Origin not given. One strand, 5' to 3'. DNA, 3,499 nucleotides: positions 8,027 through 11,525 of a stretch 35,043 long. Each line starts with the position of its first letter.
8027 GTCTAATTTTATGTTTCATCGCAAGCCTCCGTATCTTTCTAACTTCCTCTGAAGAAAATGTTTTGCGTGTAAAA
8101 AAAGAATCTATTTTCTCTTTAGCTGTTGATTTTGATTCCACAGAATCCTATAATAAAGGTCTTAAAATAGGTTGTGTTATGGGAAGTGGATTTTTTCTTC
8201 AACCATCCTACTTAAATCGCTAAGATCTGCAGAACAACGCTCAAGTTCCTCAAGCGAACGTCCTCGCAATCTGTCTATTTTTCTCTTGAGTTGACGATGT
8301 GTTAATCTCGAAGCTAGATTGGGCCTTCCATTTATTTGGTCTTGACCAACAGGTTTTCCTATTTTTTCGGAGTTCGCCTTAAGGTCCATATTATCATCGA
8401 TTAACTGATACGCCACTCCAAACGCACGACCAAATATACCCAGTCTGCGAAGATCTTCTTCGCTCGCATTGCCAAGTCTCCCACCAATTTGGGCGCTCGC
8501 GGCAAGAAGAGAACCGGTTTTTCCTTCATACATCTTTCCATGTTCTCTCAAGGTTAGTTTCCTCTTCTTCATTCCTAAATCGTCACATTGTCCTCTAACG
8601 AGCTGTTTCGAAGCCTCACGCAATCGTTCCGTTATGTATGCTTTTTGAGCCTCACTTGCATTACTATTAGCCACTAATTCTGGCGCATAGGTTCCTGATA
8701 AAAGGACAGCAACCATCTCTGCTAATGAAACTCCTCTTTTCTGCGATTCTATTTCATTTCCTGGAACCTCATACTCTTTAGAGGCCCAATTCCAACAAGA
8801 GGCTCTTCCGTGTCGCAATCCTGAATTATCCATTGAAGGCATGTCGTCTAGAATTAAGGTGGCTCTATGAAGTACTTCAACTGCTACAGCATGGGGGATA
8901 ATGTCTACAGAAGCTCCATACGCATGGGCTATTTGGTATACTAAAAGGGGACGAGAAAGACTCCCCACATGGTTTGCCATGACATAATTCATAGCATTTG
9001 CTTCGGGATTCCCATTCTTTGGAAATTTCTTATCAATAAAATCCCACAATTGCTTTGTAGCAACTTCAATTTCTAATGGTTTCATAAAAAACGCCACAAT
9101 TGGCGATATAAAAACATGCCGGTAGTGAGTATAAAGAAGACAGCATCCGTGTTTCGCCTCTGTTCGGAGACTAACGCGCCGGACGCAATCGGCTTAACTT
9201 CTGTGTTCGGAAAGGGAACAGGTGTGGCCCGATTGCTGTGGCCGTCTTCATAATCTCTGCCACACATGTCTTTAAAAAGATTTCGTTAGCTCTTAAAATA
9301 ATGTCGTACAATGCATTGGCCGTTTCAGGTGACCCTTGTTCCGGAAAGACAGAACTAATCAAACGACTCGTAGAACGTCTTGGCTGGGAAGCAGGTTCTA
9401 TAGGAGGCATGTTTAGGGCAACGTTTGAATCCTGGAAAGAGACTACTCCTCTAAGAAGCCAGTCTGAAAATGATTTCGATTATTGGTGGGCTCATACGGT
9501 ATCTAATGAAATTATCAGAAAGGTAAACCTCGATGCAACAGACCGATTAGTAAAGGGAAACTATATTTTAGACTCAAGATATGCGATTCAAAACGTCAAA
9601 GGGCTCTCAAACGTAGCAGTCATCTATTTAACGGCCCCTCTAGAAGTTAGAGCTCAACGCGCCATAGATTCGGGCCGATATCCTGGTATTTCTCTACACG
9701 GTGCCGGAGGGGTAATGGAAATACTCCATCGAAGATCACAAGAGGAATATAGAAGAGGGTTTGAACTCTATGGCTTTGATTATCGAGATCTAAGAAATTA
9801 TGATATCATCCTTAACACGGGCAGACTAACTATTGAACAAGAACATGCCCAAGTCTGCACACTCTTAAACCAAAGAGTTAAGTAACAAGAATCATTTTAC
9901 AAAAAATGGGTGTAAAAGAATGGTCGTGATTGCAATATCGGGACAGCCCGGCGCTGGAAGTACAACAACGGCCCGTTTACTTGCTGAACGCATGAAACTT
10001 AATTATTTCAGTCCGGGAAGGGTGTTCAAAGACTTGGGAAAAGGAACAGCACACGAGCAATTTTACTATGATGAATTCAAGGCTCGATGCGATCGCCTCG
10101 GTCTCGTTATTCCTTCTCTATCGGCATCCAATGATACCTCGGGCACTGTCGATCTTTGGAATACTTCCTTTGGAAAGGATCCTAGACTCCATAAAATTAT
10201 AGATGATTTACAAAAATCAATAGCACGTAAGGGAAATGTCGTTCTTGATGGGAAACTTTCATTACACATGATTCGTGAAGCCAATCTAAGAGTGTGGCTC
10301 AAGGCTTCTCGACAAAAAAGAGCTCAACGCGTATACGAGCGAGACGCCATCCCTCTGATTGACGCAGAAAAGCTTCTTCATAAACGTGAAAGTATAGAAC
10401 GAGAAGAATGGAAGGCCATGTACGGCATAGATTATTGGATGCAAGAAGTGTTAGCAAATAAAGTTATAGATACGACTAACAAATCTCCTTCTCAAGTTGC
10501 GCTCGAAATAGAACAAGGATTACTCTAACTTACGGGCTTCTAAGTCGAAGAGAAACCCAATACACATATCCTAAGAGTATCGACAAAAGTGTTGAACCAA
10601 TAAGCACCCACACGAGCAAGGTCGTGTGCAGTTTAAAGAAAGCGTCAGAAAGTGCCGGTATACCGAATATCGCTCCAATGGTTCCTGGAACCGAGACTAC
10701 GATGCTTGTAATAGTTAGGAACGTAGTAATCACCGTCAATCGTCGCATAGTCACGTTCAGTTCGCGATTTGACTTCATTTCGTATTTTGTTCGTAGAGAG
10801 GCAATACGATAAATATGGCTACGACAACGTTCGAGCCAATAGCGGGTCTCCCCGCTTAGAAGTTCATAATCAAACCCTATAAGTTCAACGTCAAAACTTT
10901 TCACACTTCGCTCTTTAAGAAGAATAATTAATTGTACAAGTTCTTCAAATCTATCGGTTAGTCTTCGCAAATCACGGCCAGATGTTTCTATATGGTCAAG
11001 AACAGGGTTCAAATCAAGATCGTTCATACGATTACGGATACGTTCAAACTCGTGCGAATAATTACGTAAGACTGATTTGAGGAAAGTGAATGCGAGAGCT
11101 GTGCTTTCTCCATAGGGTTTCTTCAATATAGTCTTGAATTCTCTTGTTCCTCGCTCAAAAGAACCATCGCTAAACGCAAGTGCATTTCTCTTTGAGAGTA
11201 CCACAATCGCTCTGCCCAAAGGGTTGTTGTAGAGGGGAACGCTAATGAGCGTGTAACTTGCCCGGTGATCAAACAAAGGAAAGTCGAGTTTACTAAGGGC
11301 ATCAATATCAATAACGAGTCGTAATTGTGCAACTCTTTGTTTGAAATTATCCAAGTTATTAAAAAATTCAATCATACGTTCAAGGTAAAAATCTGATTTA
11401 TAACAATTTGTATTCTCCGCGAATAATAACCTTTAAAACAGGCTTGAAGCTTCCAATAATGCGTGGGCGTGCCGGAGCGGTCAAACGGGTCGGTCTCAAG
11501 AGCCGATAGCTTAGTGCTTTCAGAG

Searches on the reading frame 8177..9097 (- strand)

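Call 6: search_protein_families(library=ncbifam, proteins=[window:8177-9097:-], max_evalue=0.001)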
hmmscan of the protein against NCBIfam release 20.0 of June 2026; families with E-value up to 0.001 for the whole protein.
window:8177-9097:- (306 aa): 16 families
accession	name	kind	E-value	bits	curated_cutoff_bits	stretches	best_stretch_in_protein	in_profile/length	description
NF041169.1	f2_encap_cargo4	exception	2e-38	132.5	450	1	41-277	46-263/334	family 2 encapsulin nanocompartment cargo protein polyprenyl transferase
NF045485.1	FPPsyn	subfamily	2.8e-37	128.4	275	2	136-299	112-280/288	farnesyl diphosphate synthase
NF045685.1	GGPPSynCrtE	equivalog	9.8e-26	90.5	460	1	34-295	32-281/293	geranylgeranyl diphosphate synthase CrtE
NF040698.1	IdsA_Meth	equivalog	3.7e-25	88.8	468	1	41-260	38-243/328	short chain isoprenyl diphosphate synthase IdsA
NF007877.0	PRK10581.1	equivalog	1.2e-24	87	321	1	13-296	14-288/299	(2E,6E)-farnesyl diphosphate synthase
NF041003.1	GGPP_syn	equivalog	2.8e-22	79.2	500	2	157-258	136-238/326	geranylgeranyl diphosphate synthase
NF045549.1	GGPPsyn_IdsB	equivalog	1.3e-21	77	475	1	39-254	59-256/346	geranylgeranyl diphosphate synthase IdsB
TIGR02748.1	GerC3_HepT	equivalog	1.2e-18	67.3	456.55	1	157-277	132-255/319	heptaprenyl diphosphate synthase component II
NF040789.2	gerfarn_diphsyn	equivalog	1.6e-17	63.7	560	1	58-262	76-262/345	geranylfarnesyl diphosphate synthase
NF045628.1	HxpDPsynlarge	equivalog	7.7e-17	61.3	500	1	179-280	147-251/311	hexaprenyl-diphosphate synthase large subunit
NF008140.0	PRK10888.1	equivalog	3.3e-16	59.5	412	1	182-262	159-239/323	octaprenyl diphosphate synthase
NF042417.1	NPPPS_Mycobact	equivalog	7.2e-14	51.5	600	1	49-278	60-267/335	nonaprenyl/(2E,6E)-farnesyl/geranylgeranyl diphosphat synthase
TIGR02749.1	prenyl_cyano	equivalog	9e-14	51.2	383.2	1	193-258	173-238/322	solanesyl diphosphate synthase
NF040627.1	GFPS_Meth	equivalog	3.7e-12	46.3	600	1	159-239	130-210/285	geranylfarnesyl diphosphate synthase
NF040936.1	hexpp_archaea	equivalog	8.8e-10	38.4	400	1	37-103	35-98/275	hexaprenyl pyrophosphate synthase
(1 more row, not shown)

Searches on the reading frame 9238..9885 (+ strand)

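Call 56: search_protein_families(library=pfam, proteins=[window:9238-9885:+], max_evalue=1)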
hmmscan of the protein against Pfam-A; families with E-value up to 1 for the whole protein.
window:9238-9885:+ (215 aa): 12 families
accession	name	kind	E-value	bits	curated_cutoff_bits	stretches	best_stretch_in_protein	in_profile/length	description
PF13189.12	Cytidylate_kin2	-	7.2e-09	36.5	28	1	77-195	70-175/176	Cytidylate kinase-like family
PF13238.12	AAA_18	-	3.6e-06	27.9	29.4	1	28-143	2-109/128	AAA domain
PF13207.12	AAA_17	-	1.5e-05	25.8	27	1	31-145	2-123/136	AAA domain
PF02224.24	Cytidylate_kin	-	0.0011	19.2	26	1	105-173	111-178/211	Cytidylate kinase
PF03266.21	NTPase_1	-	0.051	13.9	23.9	1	27-59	2-34/168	NTPase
PF02367.23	TsaE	-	0.12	12.7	26.6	1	20-51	17-48/128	Threonylcarbamoyl adenosine biosynthesis protein TsaE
PF08433.16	KTI12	-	0.12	12.3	22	1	29-142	6-116/271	Chromatin associated protein KTI12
PF13191.12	AAA_16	-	0.13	13.2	32.6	1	25-99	25-85/167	AAA ATPase domain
PF13521.12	AAA_28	-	0.13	13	27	1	28-51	3-26/164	AAA domain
PF13671.12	AAA_33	-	0.18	12.6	27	1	30-51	5-26/143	AAA domain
PF00406.28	ADK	-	0.18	12.4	26.8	1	30-112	2-80/151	Adenylate kinase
PF13401.12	AAA_22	-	0.22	12.3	27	1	25-49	6-30/130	AAA domain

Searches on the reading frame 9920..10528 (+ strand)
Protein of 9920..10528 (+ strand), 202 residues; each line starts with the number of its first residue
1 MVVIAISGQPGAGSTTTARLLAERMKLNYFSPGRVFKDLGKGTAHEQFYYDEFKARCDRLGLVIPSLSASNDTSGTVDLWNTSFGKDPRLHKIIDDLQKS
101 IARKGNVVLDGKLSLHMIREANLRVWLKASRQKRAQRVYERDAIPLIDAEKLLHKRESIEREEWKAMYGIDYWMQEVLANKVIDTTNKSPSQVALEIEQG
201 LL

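Call 56: search_protein_families(library=pfam, proteins=[window:9920-10528:+], max_evalue=1)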
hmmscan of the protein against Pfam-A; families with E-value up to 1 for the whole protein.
window:9920-10528:+ (202 aa): 9 families
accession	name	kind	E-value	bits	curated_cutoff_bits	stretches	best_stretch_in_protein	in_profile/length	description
PF13189.12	Cytidylate_kin2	-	2e-16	61.1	28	1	3-186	1-175/176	Cytidylate kinase-like family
PF02224.24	Cytidylate_kin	-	7e-12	46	26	2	83-194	91-202/211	Cytidylate kinase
PF13238.12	AAA_18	-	1.1e-07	32.8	29.4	1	4-143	1-113/128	AAA domain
PF01202.28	SKI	-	1.8e-05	25.3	22.1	1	114-198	78-155/159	Shikimate kinase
PF13207.12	AAA_17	-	0.00013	22.7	27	1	8-41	2-35/136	AAA domain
PF06414.18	Zeta_toxin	-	0.0073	16.2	22.3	1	3-26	18-41/199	Zeta toxin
PF20720.3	nSTAND3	-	0.0079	16.4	27.2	1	3-35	19-51/155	Novel STAND NTPase 3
PF00004.35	AAA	-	0.062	14.2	21.2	1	6-31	3-28/131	ATPase family associated with various cellular activities (AAA)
PF13401.12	AAA_22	-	0.098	13.4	27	1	3-50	7-33/130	AAA domain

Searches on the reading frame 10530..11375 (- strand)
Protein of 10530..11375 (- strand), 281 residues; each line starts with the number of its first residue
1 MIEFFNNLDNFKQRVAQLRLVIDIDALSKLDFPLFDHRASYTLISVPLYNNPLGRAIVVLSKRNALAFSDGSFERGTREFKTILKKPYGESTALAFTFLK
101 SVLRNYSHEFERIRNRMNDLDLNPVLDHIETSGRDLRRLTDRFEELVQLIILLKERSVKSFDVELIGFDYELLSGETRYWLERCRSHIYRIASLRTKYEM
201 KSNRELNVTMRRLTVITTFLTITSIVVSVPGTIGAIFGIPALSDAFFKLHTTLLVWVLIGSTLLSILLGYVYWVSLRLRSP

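Call 6: search_protein_families(library=ncbifam, proteins=[window:10530-11375:-], max_evalue=0.001)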
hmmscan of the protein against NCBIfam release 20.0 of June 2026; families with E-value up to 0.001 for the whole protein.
window:10530-11375:- (281 aa): 0 families

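Call 56: search_protein_families(library=pfam, proteins=[window:10530-11375:-], max_evalue=1)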
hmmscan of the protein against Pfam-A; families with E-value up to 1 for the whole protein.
window:10530-11375:- (281 aa): 2 families
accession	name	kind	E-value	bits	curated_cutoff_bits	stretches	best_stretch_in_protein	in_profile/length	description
PF01544.23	CorA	-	1.4e-05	25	27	1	25-246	33-268/292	CorA-like Mg2+ transporter protein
PF13925.11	Katanin_con80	-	0.094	13.3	27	1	80-155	71-141/160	con80 domain of Katanin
